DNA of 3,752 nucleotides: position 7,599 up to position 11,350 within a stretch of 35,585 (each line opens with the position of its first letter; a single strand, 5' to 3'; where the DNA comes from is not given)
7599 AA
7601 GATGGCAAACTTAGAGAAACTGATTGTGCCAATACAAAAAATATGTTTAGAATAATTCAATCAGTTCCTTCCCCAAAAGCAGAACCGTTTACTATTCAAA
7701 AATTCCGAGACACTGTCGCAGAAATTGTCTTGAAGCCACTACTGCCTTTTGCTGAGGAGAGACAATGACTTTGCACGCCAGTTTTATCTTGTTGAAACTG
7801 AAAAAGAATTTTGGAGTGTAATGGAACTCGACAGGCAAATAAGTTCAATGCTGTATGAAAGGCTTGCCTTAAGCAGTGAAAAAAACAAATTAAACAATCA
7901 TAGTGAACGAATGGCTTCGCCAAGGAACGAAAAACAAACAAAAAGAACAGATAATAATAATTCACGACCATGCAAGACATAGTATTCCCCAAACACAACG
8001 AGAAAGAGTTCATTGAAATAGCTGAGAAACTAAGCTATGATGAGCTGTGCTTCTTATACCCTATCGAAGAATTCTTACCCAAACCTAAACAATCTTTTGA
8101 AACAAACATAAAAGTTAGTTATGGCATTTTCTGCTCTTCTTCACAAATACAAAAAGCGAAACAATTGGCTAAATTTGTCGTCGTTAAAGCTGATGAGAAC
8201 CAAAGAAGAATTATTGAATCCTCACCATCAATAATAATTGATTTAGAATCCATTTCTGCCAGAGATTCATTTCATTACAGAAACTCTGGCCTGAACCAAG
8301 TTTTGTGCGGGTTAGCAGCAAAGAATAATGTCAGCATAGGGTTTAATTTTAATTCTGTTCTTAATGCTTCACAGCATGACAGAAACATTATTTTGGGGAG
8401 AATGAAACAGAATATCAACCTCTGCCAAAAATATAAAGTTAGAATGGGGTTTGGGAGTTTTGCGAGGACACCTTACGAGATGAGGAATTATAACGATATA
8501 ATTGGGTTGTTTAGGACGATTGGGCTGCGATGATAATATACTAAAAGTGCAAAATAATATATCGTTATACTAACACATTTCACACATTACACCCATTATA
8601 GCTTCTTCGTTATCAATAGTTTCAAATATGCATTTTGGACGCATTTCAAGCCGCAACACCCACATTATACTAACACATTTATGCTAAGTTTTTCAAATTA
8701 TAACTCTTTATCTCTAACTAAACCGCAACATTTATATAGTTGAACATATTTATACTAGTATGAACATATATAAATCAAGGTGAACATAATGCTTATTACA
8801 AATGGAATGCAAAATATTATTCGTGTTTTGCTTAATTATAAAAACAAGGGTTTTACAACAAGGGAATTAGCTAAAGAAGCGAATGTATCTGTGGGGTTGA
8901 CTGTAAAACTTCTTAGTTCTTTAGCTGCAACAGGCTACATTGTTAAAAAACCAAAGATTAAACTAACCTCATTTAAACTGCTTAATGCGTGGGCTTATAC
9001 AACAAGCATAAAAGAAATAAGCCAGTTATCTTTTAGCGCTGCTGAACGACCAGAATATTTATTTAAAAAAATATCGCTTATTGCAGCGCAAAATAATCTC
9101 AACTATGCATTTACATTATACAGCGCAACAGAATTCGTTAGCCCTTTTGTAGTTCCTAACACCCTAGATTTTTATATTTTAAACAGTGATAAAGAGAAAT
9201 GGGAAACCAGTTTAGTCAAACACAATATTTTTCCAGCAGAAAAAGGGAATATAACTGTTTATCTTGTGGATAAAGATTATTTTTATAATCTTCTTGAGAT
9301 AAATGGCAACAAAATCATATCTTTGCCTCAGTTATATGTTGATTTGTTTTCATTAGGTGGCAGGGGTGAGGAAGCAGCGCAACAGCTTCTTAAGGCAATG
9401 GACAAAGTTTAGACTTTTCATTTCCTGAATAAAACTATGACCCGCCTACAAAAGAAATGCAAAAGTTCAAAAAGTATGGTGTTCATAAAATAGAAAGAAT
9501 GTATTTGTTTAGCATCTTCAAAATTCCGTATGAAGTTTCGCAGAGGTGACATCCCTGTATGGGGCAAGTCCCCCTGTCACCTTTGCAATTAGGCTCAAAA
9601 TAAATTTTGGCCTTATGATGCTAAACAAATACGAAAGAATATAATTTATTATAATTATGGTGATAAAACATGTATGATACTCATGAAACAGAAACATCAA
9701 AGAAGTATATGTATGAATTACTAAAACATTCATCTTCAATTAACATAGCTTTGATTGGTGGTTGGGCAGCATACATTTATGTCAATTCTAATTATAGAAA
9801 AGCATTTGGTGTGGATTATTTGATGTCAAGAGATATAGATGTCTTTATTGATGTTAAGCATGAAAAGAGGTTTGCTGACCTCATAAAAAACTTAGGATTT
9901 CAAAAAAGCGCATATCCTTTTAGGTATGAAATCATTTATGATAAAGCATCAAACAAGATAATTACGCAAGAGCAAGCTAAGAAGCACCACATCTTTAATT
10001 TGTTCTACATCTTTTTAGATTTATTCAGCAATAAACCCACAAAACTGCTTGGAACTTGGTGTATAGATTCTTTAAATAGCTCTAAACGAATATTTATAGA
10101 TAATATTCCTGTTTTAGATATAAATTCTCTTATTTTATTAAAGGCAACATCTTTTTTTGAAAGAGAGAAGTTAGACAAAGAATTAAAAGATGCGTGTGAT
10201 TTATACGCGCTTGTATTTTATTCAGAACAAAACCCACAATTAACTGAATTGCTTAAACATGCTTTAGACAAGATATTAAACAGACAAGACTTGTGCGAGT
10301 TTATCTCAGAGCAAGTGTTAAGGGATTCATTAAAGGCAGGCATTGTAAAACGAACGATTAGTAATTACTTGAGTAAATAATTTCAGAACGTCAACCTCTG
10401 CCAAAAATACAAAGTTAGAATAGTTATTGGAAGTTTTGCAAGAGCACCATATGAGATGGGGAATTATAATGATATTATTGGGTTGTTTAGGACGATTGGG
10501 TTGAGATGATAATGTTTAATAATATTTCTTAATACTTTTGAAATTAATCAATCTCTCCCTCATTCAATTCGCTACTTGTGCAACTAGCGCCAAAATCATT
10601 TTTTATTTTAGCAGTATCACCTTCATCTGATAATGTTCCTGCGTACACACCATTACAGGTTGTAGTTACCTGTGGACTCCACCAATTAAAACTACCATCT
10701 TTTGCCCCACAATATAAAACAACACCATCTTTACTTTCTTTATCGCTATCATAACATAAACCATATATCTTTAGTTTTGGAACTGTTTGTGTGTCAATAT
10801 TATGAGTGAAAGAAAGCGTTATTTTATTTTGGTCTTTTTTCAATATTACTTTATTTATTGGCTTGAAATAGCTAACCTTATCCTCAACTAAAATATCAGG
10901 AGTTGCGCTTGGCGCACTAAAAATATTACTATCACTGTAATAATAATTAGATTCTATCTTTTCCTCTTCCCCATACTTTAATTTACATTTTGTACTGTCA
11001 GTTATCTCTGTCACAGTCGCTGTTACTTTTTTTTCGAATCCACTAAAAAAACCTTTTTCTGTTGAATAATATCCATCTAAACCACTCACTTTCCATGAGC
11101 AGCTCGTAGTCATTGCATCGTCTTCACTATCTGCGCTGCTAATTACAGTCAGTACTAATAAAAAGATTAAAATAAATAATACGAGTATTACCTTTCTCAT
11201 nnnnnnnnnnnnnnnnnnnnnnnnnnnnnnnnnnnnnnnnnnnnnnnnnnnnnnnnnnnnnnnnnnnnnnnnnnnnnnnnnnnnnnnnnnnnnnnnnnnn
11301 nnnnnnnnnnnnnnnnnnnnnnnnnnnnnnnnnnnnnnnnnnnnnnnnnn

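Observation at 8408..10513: Two-gene AbiE-like cassette integrated at the 3' end of the RNase P Rpp30 gene, bracketed by a diverged 130-bp duplication of the gene end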

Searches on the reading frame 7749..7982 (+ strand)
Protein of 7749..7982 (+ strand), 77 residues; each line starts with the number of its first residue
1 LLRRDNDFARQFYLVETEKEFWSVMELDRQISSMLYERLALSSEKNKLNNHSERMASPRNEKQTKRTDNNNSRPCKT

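Call 80: search_protein_families(library=pfam, proteins=[window:7749-7982:+], max_evalue=0.01)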
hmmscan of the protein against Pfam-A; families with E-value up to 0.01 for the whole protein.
window:7749-7982:+ (77 aa): 1 family
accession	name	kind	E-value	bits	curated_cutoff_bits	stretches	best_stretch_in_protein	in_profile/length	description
PF17761.7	DUF1016_N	-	1.2e-06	29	32.8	1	3-38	102-137/137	DUF1016 N-terminal domain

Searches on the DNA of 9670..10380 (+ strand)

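Call 114: search_rna_families(sources=[L094, L102, L097, L099, L039, L089, L010], threshold=gathering)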
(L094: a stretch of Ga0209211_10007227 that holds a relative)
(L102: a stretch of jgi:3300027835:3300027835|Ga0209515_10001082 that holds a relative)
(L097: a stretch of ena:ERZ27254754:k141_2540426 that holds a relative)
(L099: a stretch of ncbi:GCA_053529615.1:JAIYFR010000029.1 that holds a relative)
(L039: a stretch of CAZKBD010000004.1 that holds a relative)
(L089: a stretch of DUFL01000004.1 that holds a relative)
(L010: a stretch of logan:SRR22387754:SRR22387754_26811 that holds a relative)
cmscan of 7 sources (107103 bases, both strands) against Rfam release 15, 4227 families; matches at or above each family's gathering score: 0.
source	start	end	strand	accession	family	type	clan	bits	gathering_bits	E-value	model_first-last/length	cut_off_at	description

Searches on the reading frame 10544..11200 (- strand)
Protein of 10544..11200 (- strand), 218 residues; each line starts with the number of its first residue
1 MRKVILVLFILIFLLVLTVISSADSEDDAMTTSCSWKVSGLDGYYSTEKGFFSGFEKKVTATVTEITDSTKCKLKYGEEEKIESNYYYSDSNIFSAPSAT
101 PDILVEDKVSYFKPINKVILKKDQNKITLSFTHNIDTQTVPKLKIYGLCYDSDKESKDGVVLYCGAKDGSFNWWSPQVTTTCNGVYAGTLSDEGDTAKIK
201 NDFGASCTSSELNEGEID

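Call 8: search_protein_families(library=pfam, proteins=[window:10544-11200:-], max_evalue=0.01)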
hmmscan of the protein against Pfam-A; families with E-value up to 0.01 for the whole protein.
window:10544-11200:- (218 aa): 0 families

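Call 89: find_encoding_contigs(protein=window:10544-11200:-, flank=10000, max_places=10)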
Protein window:10544-11200:- (218 aa): 1 contig read that carries it; 1 place shown.
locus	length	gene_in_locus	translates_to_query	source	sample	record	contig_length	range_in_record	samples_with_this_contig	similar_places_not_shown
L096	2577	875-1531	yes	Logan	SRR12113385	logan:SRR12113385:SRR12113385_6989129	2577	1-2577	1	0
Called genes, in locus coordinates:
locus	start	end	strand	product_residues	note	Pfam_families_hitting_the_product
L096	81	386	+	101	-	-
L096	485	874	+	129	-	-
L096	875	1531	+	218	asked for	-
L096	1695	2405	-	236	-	-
